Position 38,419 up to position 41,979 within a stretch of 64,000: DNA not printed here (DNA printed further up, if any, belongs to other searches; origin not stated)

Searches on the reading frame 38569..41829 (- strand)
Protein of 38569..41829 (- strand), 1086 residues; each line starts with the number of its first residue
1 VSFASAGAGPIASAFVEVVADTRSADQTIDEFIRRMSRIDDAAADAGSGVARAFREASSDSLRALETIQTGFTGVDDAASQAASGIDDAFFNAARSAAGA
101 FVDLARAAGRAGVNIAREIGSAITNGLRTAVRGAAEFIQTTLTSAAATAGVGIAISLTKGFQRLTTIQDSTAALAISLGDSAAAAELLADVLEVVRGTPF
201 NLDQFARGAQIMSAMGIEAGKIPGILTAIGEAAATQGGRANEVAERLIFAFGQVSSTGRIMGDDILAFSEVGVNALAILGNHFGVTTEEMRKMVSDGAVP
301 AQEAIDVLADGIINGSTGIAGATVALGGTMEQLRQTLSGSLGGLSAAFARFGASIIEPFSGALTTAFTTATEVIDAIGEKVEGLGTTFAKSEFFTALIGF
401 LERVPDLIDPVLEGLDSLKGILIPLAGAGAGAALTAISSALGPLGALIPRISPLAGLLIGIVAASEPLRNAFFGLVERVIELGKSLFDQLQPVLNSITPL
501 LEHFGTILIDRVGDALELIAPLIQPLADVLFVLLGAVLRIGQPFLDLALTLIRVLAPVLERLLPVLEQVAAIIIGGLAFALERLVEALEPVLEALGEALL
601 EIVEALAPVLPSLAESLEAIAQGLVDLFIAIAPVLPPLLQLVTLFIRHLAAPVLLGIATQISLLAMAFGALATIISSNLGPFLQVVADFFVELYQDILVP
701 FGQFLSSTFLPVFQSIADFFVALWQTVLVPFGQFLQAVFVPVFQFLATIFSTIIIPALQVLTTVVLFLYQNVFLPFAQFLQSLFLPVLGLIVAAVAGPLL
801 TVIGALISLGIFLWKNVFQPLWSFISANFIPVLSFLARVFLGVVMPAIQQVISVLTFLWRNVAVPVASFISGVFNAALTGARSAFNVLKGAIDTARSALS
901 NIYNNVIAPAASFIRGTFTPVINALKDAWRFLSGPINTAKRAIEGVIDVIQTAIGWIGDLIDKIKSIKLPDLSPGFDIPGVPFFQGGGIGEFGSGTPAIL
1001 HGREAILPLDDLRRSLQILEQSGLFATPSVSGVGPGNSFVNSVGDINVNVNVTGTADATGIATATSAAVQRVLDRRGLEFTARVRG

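Call 12: search_protein_families(library=pfam, proteins=[window:38569-41829:-], max_evalue=0.01)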
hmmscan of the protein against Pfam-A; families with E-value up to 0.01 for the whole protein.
window:38569-41829:- (1086 aa): 2 families
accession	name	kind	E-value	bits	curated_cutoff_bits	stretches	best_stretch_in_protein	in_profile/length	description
PF20155.4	TMP_3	-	2.8e-22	79.8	41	1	160-342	3-188/192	Tape measure protein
PF04513.17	Baculo_PEP_C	-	0.0034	17.9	38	0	576-631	60-115/140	Baculovirus polyhedron envelope protein, PEP, C terminus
